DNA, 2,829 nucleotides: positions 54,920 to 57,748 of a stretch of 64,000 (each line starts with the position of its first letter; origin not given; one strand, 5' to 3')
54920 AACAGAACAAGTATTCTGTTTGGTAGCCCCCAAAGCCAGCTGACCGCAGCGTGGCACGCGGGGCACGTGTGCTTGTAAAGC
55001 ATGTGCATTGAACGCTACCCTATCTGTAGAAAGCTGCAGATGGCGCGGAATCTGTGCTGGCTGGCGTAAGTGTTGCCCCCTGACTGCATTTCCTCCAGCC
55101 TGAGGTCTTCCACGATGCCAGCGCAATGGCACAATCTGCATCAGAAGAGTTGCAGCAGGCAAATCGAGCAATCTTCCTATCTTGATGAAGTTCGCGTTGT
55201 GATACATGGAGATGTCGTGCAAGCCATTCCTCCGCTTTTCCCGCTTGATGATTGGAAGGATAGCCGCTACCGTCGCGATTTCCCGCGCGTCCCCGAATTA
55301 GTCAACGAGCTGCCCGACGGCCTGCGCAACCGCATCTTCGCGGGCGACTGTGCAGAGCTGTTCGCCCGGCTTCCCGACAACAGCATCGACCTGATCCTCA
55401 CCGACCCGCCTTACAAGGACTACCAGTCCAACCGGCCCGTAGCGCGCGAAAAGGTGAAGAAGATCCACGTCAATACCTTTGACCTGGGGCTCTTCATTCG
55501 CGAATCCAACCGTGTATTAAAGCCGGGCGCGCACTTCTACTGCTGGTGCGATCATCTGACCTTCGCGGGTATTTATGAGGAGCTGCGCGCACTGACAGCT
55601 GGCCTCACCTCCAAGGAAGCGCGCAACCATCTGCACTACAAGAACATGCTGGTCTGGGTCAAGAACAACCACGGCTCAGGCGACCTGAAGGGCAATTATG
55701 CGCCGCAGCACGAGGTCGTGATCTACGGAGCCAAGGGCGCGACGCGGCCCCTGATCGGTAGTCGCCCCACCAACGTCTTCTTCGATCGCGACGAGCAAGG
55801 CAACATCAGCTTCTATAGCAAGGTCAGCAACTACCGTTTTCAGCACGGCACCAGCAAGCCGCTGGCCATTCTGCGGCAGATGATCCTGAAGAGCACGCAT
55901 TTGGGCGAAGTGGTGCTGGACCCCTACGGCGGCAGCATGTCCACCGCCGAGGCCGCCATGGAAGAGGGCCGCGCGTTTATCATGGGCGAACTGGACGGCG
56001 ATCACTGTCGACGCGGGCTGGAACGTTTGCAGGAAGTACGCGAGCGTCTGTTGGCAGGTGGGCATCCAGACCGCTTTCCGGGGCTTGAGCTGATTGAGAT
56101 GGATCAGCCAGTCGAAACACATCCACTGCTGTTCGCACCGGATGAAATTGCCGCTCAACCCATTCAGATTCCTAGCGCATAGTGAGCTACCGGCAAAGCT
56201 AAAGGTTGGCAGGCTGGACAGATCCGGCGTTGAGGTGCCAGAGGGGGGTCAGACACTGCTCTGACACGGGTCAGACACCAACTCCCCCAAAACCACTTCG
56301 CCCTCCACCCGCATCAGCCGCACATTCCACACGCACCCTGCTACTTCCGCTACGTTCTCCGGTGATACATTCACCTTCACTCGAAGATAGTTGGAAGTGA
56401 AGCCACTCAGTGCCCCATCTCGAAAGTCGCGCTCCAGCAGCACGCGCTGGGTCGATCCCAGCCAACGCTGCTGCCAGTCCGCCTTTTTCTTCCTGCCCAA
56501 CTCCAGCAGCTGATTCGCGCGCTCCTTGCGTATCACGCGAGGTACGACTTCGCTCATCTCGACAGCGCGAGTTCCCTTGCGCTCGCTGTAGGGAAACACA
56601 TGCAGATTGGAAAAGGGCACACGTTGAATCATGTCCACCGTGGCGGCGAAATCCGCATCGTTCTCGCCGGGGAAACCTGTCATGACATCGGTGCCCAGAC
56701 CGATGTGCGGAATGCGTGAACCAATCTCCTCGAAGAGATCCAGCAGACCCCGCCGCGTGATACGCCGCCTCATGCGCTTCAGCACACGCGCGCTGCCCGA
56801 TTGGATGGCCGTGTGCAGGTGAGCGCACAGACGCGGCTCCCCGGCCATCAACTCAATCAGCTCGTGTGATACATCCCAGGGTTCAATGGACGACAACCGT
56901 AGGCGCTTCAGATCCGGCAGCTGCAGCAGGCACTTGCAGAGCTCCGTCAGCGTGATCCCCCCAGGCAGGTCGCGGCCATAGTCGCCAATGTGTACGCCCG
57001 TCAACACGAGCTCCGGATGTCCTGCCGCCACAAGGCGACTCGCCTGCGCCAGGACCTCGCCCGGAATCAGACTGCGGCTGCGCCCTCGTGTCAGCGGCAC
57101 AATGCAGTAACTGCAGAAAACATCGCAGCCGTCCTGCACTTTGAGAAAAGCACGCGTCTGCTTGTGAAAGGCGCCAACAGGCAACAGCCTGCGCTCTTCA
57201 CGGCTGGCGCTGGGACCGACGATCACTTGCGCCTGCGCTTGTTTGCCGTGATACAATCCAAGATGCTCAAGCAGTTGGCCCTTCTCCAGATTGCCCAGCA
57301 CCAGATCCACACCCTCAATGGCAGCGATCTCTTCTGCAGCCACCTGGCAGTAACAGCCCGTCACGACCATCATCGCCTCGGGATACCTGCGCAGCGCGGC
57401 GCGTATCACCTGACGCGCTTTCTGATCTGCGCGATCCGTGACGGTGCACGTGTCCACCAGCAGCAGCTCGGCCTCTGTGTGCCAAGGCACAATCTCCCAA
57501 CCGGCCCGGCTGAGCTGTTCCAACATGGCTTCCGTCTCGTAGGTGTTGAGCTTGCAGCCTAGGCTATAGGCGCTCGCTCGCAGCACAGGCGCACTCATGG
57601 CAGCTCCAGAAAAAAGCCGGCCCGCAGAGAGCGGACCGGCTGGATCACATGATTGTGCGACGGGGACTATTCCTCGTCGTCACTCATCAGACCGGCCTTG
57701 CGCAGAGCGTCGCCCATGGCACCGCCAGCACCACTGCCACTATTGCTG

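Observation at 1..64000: Strong over-representation of the heptamer GTATCAC (extended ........), about 8-10-fold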

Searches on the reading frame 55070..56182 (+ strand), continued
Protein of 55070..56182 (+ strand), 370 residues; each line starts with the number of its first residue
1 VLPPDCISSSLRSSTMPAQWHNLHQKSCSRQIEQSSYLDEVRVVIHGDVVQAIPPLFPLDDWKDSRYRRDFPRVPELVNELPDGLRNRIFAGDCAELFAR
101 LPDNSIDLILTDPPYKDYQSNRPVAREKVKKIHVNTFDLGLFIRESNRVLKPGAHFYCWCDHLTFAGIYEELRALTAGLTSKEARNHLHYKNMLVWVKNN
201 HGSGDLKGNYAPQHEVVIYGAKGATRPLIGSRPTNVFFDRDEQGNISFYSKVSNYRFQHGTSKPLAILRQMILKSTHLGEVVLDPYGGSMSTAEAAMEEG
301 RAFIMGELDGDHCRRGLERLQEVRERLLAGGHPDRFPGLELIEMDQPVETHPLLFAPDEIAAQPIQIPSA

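Call 51: search_solved_structures(query=window:55226-56182:+, max_evalue=0.001, show_alignments=3)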
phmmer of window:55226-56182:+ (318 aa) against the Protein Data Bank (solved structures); distinct sequences matched with E-value up to 0.001: 11.
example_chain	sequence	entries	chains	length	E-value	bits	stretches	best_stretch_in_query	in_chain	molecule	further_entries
8urk_A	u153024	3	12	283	3.1e-13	52.8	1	178-269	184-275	Methyltransferase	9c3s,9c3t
9c3u_A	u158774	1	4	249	7.6e-13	51.5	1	178-268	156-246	Methyltransferase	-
6pbd_A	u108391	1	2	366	3.7e-12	49.2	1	37-270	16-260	Modification methylase CcrMI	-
1nw8_A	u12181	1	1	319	5.1e-10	42.2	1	201-253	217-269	MODIFICATION METHYLASE RSRI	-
1eg2_A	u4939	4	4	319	6e-10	42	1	201-253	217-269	MODIFICATION METHYLASE RSRI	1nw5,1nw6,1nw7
5hek_A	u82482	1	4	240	8e-08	35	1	52-268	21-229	Adenine specific DNA methyltransferase (DpnA)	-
5hfj_A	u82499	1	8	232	1e-07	34.6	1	52-268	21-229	Adenine specific DNA methyltransferase (DpnA)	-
2zie_A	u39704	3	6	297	2.9e-07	33.2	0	17-104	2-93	Putative modification methylase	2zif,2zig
8s9n_A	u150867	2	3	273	3.9e-07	32.7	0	34-106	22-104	DNA cytosine-N4 methyltransferase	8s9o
8s9m_A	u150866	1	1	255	3.9e-07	32.7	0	35-106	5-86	DNA cytosine-N4 methyltransferase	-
1g60_A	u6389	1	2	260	0.0005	22.5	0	203-262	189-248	Adenine-specific Methyltransferase MboIIA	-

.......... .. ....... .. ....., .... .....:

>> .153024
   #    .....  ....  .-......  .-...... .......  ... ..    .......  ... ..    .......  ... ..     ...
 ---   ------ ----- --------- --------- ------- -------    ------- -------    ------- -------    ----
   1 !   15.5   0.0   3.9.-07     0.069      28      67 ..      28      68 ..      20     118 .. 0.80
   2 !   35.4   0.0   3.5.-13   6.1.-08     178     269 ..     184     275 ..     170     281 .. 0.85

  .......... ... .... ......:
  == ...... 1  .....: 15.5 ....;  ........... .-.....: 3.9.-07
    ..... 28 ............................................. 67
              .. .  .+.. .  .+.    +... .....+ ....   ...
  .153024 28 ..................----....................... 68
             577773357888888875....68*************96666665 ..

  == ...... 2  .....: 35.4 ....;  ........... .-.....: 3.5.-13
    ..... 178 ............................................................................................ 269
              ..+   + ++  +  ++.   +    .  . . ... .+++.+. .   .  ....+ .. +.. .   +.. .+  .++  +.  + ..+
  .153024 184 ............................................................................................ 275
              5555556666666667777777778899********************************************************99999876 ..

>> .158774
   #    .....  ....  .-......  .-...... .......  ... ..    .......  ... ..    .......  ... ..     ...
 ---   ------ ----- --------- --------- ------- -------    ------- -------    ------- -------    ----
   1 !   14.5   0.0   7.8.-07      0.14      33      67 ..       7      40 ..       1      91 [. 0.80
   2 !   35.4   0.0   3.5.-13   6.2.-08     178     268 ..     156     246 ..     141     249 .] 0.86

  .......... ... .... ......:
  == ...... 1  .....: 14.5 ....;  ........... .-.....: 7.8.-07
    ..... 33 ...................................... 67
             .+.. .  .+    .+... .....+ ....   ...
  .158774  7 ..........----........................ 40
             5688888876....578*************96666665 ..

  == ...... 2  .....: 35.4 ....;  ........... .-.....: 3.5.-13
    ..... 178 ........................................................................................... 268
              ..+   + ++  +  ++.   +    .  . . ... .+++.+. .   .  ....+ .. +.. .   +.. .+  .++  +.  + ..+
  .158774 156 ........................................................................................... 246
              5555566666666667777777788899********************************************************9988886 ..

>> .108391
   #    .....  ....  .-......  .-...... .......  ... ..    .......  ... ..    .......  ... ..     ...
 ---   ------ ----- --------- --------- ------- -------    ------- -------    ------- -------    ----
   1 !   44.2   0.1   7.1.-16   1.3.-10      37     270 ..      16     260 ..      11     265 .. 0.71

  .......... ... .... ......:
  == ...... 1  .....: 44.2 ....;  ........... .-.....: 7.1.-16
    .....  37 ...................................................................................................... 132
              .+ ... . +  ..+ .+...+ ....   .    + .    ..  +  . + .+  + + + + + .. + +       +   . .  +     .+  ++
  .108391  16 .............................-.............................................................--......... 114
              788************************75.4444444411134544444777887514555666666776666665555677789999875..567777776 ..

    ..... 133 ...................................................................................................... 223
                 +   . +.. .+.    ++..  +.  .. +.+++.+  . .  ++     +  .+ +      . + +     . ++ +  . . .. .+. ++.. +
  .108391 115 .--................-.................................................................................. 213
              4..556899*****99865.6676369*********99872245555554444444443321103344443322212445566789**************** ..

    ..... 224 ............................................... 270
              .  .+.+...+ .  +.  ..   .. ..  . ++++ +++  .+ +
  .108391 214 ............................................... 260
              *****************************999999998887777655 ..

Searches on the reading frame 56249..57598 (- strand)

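Call 8: search_protein_families(library=pfam, proteins=[window:56249-57598:-])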
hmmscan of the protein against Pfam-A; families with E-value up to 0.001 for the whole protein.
window:56249-57598:- (449 aa): 2 families
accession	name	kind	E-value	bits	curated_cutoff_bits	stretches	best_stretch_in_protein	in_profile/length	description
PF00919.26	UPF0004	-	6.5e-24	84.2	27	1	11-102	5-98/98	Uncharacterized protein family UPF0004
PF04055.27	Radical_SAM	-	1.5e-19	71.3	29.5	1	153-324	2-166/166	Radical SAM superfamily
